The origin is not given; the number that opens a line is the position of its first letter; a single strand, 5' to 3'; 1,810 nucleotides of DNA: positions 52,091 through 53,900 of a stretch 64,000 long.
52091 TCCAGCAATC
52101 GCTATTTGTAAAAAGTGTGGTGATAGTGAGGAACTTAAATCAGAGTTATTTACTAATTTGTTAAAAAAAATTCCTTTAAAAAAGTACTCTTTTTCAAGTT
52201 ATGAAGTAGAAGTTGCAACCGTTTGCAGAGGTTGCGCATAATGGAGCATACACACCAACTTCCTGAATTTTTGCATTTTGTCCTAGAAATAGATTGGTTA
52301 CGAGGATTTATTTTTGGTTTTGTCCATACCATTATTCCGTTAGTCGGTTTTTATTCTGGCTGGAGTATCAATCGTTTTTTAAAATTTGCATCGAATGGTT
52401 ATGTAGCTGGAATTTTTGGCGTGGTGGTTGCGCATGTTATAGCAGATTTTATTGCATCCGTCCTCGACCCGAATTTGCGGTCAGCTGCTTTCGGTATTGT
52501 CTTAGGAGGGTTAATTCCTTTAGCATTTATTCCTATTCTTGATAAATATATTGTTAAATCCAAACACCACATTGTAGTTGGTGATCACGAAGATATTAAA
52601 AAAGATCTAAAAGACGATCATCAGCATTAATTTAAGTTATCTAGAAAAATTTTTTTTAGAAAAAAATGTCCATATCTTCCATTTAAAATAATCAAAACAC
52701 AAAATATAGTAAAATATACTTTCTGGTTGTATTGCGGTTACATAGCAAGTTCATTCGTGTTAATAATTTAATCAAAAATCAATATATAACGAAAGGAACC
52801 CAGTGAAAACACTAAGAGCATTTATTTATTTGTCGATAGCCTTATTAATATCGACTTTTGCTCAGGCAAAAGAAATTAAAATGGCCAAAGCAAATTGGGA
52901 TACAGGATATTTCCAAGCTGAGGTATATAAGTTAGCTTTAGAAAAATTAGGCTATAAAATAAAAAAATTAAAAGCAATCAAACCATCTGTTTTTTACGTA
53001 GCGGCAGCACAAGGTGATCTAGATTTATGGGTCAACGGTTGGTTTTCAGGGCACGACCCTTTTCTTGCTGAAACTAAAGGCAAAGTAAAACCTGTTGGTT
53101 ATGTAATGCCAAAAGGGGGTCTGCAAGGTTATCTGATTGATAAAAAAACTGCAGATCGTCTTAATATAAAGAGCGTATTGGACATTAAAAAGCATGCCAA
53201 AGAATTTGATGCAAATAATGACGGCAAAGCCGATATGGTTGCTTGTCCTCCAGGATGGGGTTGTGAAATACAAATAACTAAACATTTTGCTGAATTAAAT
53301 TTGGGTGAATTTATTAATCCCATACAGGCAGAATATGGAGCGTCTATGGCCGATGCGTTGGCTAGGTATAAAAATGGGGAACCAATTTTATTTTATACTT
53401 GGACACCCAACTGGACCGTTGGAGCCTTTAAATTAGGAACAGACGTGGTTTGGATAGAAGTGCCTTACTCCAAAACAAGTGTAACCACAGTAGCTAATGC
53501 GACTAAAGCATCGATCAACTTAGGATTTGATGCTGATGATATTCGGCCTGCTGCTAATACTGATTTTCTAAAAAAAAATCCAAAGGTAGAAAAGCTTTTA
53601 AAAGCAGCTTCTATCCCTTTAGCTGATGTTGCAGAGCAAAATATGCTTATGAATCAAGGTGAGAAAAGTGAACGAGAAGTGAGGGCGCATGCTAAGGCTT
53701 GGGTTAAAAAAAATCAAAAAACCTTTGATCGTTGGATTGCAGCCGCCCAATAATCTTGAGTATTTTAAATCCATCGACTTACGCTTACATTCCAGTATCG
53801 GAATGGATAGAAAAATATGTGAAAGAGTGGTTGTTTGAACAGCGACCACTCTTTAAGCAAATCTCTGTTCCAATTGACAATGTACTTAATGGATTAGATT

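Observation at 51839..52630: Zur operon with an unknown His-rich 3-TM protein in place of znuABC: candidate new zinc transporter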

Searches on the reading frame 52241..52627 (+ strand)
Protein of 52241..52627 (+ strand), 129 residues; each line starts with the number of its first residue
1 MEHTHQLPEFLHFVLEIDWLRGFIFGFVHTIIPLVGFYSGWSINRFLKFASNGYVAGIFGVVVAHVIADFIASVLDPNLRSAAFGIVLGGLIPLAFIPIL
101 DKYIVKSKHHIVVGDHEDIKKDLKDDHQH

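Call 5: search_protein_families(library=pfam, proteins=[window:52241-52627:+], max_evalue=1)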
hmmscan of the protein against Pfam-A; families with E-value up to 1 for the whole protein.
window:52241-52627:+ (129 aa): 1 family
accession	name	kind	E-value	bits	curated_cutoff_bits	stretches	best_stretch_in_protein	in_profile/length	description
PF02659.21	Mntp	-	0.0011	19.2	24.4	1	22-69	11-58/152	Putative manganese efflux pump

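Call 6: search_protein_families(library=ncbifam, proteins=[window:52241-52627:+], max_evalue=1)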
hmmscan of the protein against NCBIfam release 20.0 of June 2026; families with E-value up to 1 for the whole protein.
window:52241-52627:+ (129 aa): 0 families

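Call 7: find_homologous_proteins(query=window:52241-52627:+, max_evalue=0.001)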
Query window:52241-52627:+ (129 aa): 2355 proteins with E <= 0.001 among 2394 candidates; the best 120 are listed.
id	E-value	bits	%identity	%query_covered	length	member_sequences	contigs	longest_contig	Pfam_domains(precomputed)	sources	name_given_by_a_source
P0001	8.7e-80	284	100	100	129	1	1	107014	-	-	-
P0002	8.2e-79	281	99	100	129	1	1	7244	-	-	-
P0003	1.4e-75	270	94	88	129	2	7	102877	-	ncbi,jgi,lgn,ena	jgi:H+/Cl- antiporter ClcA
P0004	4.3e-75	268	93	100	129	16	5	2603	-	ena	-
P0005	3.4e-73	262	93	88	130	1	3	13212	-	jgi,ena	jgi:H+/Cl- antiporter ClcA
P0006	4.9e-73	262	92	88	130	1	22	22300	-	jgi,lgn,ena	jgi:putative Mn2+ efflux pump MntP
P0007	7.0e-73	261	91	88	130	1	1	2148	-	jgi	jgi:H+/Cl- antiporter ClcA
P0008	7.3e-73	261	92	88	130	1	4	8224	-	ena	-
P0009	7.7e-73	261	88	88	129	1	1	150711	-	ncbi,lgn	-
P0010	1.1e-72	261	91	88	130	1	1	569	-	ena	-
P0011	1.1e-72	261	91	88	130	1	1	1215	-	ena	-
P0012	1.5e-72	260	91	99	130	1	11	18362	-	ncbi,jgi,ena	jgi:putative Mn2+ efflux pump MntP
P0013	2.0e-72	260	92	88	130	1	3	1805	-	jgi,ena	jgi:H+/Cl- antiporter ClcA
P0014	2.8e-72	259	91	88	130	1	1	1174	-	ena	-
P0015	2.8e-72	259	91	88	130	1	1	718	-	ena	-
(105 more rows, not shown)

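Call 29: predict_structure(alignment_id=A1)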
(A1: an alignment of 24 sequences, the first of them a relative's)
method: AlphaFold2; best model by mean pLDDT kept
length: 129 residues; sequences in the alignment: 24
mean_pLDDT: 71.0   pTM: 0.61
mean pLDDT of the five models: 71.0, 69.1, 65.3, 63.2, 60.3
residues with pLDDT >= 90: 26; 70-90: 48; 50-70: 30; < 50: 25
segments of 3 or more residues with pLDDT < 50: 1-3, 106-121, 126-129
pLDDT, mean of each block of 10 residues (from residue 1): 60 81 90 75 52 63 89 89 92 84 53 43 48
secondary structure, 60 per line:
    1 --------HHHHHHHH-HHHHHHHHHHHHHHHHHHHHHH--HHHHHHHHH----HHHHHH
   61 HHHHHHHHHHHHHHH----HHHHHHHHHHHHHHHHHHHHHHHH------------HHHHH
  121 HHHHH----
elements in order: H9-16 H18-39 H42-50 H55-75 H80-103 H116-125

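Call 31: search_protein_representatives(alignment_id=A1)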
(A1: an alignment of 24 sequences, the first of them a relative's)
Query: 24 sequences, 129 profile positions. Proteins with E-value up to 0.001 (for the whole library): 179; up to 1e-10: 102; up to 1e-30: 20. The best 150 are listed.
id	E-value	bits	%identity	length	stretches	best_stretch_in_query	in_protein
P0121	6.1e-60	217.3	-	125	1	10-128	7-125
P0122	4.1e-54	198.4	-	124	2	13-78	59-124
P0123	3.2e-45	169.7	-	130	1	1-88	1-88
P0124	7.9e-45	168.4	-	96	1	34-128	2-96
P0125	2.8e-40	153.7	-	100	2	7-63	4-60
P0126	1.0e-39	151.9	-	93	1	42-128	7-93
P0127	2.4e-39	150.7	-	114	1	1-84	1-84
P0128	3.4e-37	143.7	-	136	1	1-86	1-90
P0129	4.1e-36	140.2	-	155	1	24-109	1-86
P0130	3.0e-35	137.4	-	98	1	43-128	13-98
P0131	3.1e-35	137.4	-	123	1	8-101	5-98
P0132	4.2e-35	137.0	-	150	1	44-128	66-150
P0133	8.6e-34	132.7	-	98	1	46-128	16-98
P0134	1.1e-33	132.3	-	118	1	45-125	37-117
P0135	1.8e-33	131.7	-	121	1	46-127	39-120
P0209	1.0e-11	61.3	-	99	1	22-102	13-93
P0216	4.0e-11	59.4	-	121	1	21-103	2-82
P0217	4.6e-11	59.2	-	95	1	21-103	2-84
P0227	7.5e-10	55.3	-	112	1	41-104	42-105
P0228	1.2e-09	54.6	-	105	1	21-106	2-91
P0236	1.2e-08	51.5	-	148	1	19-108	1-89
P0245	1.5e-07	47.9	-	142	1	21-102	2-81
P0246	1.8e-07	47.6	-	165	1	20-104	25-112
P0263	1.0e-06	45.1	-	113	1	21-104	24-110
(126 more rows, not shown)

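Call 34: fold_search(model_id=the predicted structure, library=pdb)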
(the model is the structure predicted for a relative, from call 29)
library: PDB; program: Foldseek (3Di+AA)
matches with E <= 10: 58; with E <= 0.001: 0
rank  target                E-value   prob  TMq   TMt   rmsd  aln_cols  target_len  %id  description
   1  9kz9_L                2.3e-01  0.97  0.46  0.40   5.1       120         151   18  Cryo-EM structure of PSI-ACPI from Rhodomonas sp. NIES-2332 at 2.08 angstroms resolution (released 2025-11-26)
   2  8wm6_L                2.9e-01  0.95  0.44  0.40   5.1       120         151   18  The structure of PSI-CAC(L-14)of R.salina at 2.7 angstroms resolution (released 2024-05-29)
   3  5zgh_L                4.6e-01  0.93  0.42  0.45   5.1        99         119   18  Cryo-EM structure of the red algal PSI-LHCR (released 2018-04-11)
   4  9lut_L                4.6e-01  0.85  0.44  0.44   5.7       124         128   20  PSI-LHCI supercomplex binding with 4 Lhcas from M. polymorpha (released 2026-02-18)
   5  7zq9_L                4.9e-01  0.84  0.42  0.43   5.8       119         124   16  Dimeric PSI of Chlamydomonas reinhardtii at 2.74 A resolution (symmetry expanded) (released 2022-11-23)
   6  9kqq_L                5.1e-01  0.91  0.45  0.47   5.7       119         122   18  PSI-LHCI supercomplex binding with 8 Lhcas from C. subellipsoidea (released 2025-02-26)
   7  7y8a_L                5.4e-01  0.93  0.44  0.40   4.9       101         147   19  Cryo-EM structure of cryptophyte photosystem I (released 2023-04-12)
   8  5l8r_L                6.3e-01  0.90  0.41  0.35   4.9       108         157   16  The structure of plant photosystem I super-complex at 2.6 angstrom resolution. (released 2017-03-15)
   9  7y7b_L                7.0e-01  0.90  0.44  0.39   4.9       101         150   19  Cryo-EM structure of cryptophyte photosystem I (released 2023-04-12)
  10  7blz_L                7.0e-01  0.89  0.42  0.40   4.9        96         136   19  Red alga C.merolae Photosystem I (released 2022-03-02)
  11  9kqp_L                7.3e-01  0.87  0.44  0.40   5.0       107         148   22  PSI-LHCI supercomplex binding with 10 Lhcas from C. subellipsoidea (released 2025-02-26)
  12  7wfd_AL               9.0e-01  0.82  0.46  0.40   5.1       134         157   13  Left PSI in the cyclic electron transport supercomplex NDH-PSI from Arabidopsis (released 2022-03-16)
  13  6ijj_L                1.0e+00  0.82  0.42  0.50   4.7        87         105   17  Photosystem I of Chlamydomonas reinhardtii (released 2019-03-20)
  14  6ijo_L                1.0e+00  0.85  0.43  0.50   4.8        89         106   17  Photosystem I of Chlamydomonas reinhardtii (released 2019-03-20)
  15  9mh1_L                1.0e+00  0.85  0.44  0.46   4.9        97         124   18  Dunaliella tertiolecta PSI-LHCI supercomplex (released 2025-06-25)
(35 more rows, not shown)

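Call 35: search_protein_families(library=pfam, proteins=[P0209, P0216, P0217, P0228, P0236, P0245, P0246, P0263, P0227, P0121], max_evalue=1)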
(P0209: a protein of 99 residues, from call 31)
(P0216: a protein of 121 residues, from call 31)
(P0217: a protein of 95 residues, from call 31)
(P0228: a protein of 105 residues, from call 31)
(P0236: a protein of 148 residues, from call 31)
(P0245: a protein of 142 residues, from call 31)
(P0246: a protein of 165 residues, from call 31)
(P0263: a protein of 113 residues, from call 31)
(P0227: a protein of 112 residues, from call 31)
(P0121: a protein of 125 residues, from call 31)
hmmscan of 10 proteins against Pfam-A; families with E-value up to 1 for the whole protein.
P0209 (99 aa): 4 families
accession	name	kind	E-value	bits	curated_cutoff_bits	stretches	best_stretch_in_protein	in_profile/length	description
PF13441.11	Gly-zipper_YMGG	-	0.0078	16.3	28.9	1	43-66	6-30/45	YMGG-like Gly-zipper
PF10507.14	TMEM65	-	0.023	15.1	25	1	12-76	5-64/109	Transmembrane protein 65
PF05433.20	Rick_17kDa_Anti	-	0.3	11.4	24.2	1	44-82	3-33/43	Glycine zipper 2TM domain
PF13488.11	Gly-zipper_Omp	-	0.55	10.6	25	0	45-66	4-26/46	Glycine zipper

P0216 (121 aa): 2 families
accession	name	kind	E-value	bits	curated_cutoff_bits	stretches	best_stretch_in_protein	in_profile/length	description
PF10507.14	TMEM65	-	3.4e-05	24.2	25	1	5-54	8-54/109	Transmembrane protein 65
PF23408.1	TMEM126_like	-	0.061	13.2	24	1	61-117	159-211/254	TMEM126-like protein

P0217 (95 aa): 2 families
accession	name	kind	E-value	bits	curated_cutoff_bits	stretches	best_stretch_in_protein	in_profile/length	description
PF10507.14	TMEM65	-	0.0046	17.3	25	1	5-57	8-55/109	Transmembrane protein 65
PF13491.11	FtsK_4TM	-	0.071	13.2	23.1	1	14-82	101-168/171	4TM region of DNA translocase FtsK/SpoIIIE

P0228 (105 aa): 6 families
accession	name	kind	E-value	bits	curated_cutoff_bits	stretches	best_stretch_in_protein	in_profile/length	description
PF10507.14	TMEM65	-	0.014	15.8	25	1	5-66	8-60/109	Transmembrane protein 65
PF07613.16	DUF1576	-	0.02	14.9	25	1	16-89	83-150/178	Protein of unknown function (DUF1576)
PF13488.11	Gly-zipper_Omp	-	0.042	14.2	25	1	40-56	26-42/46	Glycine zipper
PF13441.11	Gly-zipper_YMGG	-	0.048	13.8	28.9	1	40-53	9-22/45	YMGG-like Gly-zipper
PF05433.20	Rick_17kDa_Anti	-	0.061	13.7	24.2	1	39-53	4-18/43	Glycine zipper 2TM domain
PF04982.19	TM_HPP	-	0.21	11.6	27.2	1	29-79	53-97/157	HPP, transmembrane region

P0236 (148 aa): 1 family
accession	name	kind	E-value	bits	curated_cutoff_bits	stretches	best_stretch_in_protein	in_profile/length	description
PF10507.14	TMEM65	-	0.02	15.3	25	1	6-62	8-60/109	Transmembrane protein 65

P0245 (142 aa): 4 families
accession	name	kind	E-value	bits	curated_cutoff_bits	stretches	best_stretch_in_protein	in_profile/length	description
PF10507.14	TMEM65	-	5.9e-05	23.4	25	1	5-54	8-54/109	Transmembrane protein 65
PF10997.13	Amj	-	0.046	13.5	27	1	31-83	43-95/253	Alternate to MurJ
PF05480.16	PSMbeta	-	0.28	11.4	25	1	35-52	20-37/43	Phenol-soluble modulin beta protein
PF13436.11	Gly-zipper_OmpA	-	0.6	10.4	27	0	32-55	8-32/44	Glycine-zipper domain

P0246 (165 aa): 3 families
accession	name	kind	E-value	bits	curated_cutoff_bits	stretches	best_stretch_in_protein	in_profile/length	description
PF18725.6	HEPN_SAV2148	-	0.074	12.9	26.4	1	38-85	10-57/216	SAV2148-like HEPN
PF10997.13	Amj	-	0.13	12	27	1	64-114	47-97/253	Alternate to MurJ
PF10507.14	TMEM65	-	0.26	11.7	25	1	29-84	8-55/109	Transmembrane protein 65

P0263 (113 aa): 1 family
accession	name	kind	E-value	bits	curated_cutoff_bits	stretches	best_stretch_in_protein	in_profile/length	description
PF10507.14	TMEM65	-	0.066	13.6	25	1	27-80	8-53/109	Transmembrane protein 65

P0227 (112 aa): 2 families
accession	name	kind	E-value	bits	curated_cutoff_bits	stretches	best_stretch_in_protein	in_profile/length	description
PF02535.28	Zip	-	0.14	11.8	35.1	1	34-98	28-91/323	ZIP Zinc transporter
PF10997.13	Amj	-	0.16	11.7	27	1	59-110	49-100/253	Alternate to MurJ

P0121 (125 aa): 4 families
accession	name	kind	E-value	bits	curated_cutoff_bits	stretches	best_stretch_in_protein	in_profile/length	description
PF02659.21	Mntp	-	0.00073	19.8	24.4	1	18-67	10-59/152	Putative manganese efflux pump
PF02674.22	Colicin_V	-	0.29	11.6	29.3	0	52-103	25-84/144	Colicin V production protein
PF11240.13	DUF3042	-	0.29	11.4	25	0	14-33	2-21/54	Protein of unknown function (DUF3042)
PF10745.14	DUF2530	-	0.75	10.5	25.5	1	44-93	10-59/77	Protein of unknown function (DUF2530)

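Call 40: search_solved_structures(query=A2, max_evalue=10, show_alignments=2)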
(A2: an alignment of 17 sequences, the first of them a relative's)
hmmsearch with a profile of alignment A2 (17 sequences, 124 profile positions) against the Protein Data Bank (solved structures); distinct sequences matched with E-value up to 10: 3.
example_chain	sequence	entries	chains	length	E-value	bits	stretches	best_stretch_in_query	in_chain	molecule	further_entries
9jr0_A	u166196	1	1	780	0.08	16.1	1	7-114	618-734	Metabotropic GABA-B receptor subtype 1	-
28oa_A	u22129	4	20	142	1.2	12.3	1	40-71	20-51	Large-conductance mechanosensitive channel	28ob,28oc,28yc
9tiu_A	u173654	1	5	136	1.7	11.8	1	40-71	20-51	Large-conductance mechanosensitive channel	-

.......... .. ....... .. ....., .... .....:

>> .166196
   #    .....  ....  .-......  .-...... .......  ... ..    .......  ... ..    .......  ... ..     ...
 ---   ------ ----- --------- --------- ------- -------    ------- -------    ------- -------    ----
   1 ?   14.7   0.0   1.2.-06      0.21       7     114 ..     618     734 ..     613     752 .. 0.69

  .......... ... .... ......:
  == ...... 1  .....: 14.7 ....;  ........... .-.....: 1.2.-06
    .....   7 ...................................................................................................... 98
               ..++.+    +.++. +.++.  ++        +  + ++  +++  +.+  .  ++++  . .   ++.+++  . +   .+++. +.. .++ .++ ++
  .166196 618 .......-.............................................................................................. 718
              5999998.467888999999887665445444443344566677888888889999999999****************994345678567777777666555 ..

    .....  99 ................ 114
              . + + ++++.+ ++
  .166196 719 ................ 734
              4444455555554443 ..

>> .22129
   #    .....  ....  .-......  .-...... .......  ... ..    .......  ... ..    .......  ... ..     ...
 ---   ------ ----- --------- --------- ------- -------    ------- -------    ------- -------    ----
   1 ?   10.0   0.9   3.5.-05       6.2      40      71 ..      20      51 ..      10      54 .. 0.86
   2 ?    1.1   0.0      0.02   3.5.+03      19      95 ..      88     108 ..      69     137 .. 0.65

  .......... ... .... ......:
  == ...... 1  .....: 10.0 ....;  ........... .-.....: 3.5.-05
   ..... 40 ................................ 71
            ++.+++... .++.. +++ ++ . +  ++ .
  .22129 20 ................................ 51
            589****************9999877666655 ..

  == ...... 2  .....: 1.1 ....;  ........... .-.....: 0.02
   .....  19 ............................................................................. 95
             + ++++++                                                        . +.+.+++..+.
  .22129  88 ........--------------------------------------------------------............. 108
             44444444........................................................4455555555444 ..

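Call 41: search_solved_structures(query=A1, max_evalue=10, show_alignments=2)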
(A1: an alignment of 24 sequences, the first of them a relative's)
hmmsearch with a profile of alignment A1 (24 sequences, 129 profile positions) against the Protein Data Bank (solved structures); distinct sequences matched with E-value up to 10: 1.
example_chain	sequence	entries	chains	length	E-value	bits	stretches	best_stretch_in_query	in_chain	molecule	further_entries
9x2m_1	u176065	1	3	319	0.55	13.7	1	36-93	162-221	PTS system glucitol/sorbitol-specific EIIB component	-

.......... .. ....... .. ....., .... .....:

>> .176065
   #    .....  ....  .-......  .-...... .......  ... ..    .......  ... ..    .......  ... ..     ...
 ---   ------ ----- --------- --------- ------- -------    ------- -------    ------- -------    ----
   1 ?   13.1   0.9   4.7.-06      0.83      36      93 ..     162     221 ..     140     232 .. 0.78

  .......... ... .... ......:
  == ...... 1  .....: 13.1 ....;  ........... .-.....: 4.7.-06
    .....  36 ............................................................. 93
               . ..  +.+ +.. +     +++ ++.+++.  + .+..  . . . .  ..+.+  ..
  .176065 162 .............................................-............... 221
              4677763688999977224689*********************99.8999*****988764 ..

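Call 42: find_homologous_proteins(query=A2, max_evalue=0.001)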
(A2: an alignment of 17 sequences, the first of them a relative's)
Query A2 (17 sequences) (99 aa, profile of the alignment): 130 proteins with E <= 0.001 among 8000 candidates; the best 120 are listed.
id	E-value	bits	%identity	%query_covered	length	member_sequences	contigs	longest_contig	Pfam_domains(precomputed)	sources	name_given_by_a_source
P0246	8.8e-40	153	43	88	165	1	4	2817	-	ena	-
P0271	2.5e-39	152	44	84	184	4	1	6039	-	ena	-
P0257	2.9e-39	152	44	84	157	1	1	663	-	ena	-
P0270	3.0e-38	148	47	84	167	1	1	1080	-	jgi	jgi:hypothetical protein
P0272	2.5e-37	145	46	88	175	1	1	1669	-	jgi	jgi:hypothetical protein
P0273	4.8e-37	144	42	70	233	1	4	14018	-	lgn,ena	-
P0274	5.4e-37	144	44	84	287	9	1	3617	PF13606.13,PF13857.13,PF12796.14,PF00023.37,PF13637.13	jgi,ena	-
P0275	6.4e-37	144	44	84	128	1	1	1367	-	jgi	jgi:hypothetical protein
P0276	8.2e-37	144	58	67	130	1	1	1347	-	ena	-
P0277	1.3e-36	143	43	84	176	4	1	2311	-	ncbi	-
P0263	8.1e-36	140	42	84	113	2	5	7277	-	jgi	-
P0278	1.3e-35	140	62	87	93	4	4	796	-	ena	-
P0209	5.0e-35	138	100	100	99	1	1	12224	-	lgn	-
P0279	6.3e-35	138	98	100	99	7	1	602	-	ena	-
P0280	9.2e-35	137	59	88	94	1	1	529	-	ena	-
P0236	1.4e-34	137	51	91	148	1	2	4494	-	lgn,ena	-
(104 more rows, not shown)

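Call 48: search_protein_families(library=pfam, alignment_id=A3, max_evalue=0.01)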
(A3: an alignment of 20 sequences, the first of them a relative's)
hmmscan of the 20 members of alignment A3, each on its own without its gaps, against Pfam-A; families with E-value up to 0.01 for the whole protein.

A. member 1, P0322 (107 aa): 1 family
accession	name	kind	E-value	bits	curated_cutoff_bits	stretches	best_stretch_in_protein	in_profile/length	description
PF10507.14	TMEM65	-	1.5e-05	25.3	25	1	16-65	7-53/109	Transmembrane protein 65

B. families by the number of members that match (of 20 scanned): 2 families
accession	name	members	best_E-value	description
PF10507.14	TMEM65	20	2.6e-07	Transmembrane protein 65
PF13346.12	ABC2_membrane_5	1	0.0084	ABC-2 family transporter protein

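Call 87: predict_structure(alignment_id=A4)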
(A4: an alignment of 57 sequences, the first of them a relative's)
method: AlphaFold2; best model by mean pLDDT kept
length: 129 residues; sequences in the alignment: 57
mean_pLDDT: 75.1   pTM: 0.62
mean pLDDT of the five models: 75.1, 73.8, 73.6, 72.1, 68.5
residues with pLDDT >= 90: 46; 70-90: 37; 50-70: 27; < 50: 19
segments of 3 or more residues with pLDDT < 50: 1-3, 108-120
pLDDT, mean of each block of 10 residues (from residue 1): 60 80 94 82 54 75 94 93 95 89 62 45 50
secondary structure, 60 per line:
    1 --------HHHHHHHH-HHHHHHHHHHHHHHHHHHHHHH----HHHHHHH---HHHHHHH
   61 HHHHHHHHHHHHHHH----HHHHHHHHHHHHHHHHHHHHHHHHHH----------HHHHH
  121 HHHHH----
elements in order: H9-16 H18-39 H44-50 H54-75 H80-105 H116-125

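Call 90: fold_search(model_id=the predicted structure, library=pdb)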
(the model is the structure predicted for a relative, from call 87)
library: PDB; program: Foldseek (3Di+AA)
matches with E <= 10: 46; with E <= 0.001: 0
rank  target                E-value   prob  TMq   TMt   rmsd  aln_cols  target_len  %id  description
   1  8z11_l                6.8e-01  0.72  0.45  0.42   5.1       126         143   15  Cryo-EM structure of haptophyte photosystem I (released 2025-01-22)
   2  9kz9_L                7.1e-01  0.84  0.45  0.40   3.9       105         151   18  Cryo-EM structure of PSI-ACPI from Rhodomonas sp. NIES-2332 at 2.08 angstroms resolution (released 2025-11-26)
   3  9mh1_L                7.1e-01  0.77  0.43  0.45   4.3       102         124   20  Dunaliella tertiolecta PSI-LHCI supercomplex (released 2025-06-25)
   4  9kqp_L                7.1e-01  0.77  0.45  0.41   5.2       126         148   20  PSI-LHCI supercomplex binding with 10 Lhcas from C. subellipsoidea (released 2025-02-26)
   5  7bgi_L                8.9e-01  0.69  0.42  0.43   5.4       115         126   16  Photosystem I of a temperature sensitive mutant Chlamydomonas reinhardtii (released 2021-12-08)
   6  7zq9_L                1.0e+00  0.66  0.42  0.44   5.4       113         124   16  Dimeric PSI of Chlamydomonas reinhardtii at 2.74 A resolution (symmetry expanded) (released 2022-11-23)
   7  6yez_L                1.1e+00  0.63  0.44  0.38   5.3       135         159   16  Plant PSI-ferredoxin-plastocyanin supercomplex (released 2020-09-30)
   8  9mgz_L                1.2e+00  0.51  0.42  0.44   5.4       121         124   19  Dunaliella tertiolecta PSI-LHCI-TIDI1 supercomplex (released 2025-06-25)
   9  4y28_L                1.2e+00  0.30  0.36  0.32   5.8       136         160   17  The structure of plant photosystem I super-complex at 2.8 angstrom resolution. (released 2015-08-19)
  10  5l8r_L                1.2e+00  0.69  0.42  0.36   4.4       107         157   17  The structure of plant photosystem I super-complex at 2.6 angstrom resolution. (released 2017-03-15)
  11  6ijj_L                1.4e+00  0.69  0.43  0.50   4.5        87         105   17  Photosystem I of Chlamydomonas reinhardtii (released 2019-03-20)
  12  9kqq_L                1.4e+00  0.72  0.44  0.46   4.8        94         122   21  PSI-LHCI supercomplex binding with 8 Lhcas from C. subellipsoidea (released 2025-02-26)
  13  6ijo_L                1.6e+00  0.60  0.43  0.50   4.7        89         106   18  Photosystem I of Chlamydomonas reinhardtii (released 2019-03-20)
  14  9grx_l                1.7e+00  0.47  0.46  0.40   5.2       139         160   13  NDH-PSI-LHCI supercomplex from S. oleracea (released 2025-02-12)
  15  7zq9_L2               1.9e+00  0.54  0.44  0.53   5.5       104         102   17  Dimeric PSI of Chlamydomonas reinhardtii at 2.74 A resolution (symmetry expanded) (released 2022-11-23)
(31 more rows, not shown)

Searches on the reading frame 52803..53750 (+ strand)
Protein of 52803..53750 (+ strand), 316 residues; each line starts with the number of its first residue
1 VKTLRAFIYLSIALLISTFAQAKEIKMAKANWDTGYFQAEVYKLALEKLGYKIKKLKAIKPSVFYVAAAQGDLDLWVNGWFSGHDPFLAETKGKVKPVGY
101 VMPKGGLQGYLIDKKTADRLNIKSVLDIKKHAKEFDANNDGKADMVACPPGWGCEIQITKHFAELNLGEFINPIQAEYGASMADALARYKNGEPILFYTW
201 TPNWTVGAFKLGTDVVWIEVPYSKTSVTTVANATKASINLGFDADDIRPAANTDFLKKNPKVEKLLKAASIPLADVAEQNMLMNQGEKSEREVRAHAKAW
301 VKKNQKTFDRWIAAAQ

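Call 5: search_protein_families(library=pfam, proteins=[window:52803-53750:+], max_evalue=1)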
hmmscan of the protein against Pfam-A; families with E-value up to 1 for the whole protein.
window:52803-53750:+ (316 aa): 5 families
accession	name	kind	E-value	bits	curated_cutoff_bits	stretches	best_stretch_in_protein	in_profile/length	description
PF04069.17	OpuAC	-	2.6e-47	162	21.2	1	23-303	1-257/257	Substrate binding domain of ABC-type glycine betaine transport system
PF00497.25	SBP_bac_3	-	0.013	15.7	26.4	1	91-147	5-63/132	Bacterial extracellular solute-binding proteins, family 3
PF21008.3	AIF-1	-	0.076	13.7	50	1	109-147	23-62/140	Allograft inflammatory factor 1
PF13670.12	PepSY_2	-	0.08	13.4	24.3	1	7-58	2-50/83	Peptidase propeptide and YPEB domain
PF25568.1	AAA_lid_At3g28540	-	0.13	12.7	27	1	261-305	24-68/75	At3g28540-like, AAA+ ATPase lid domain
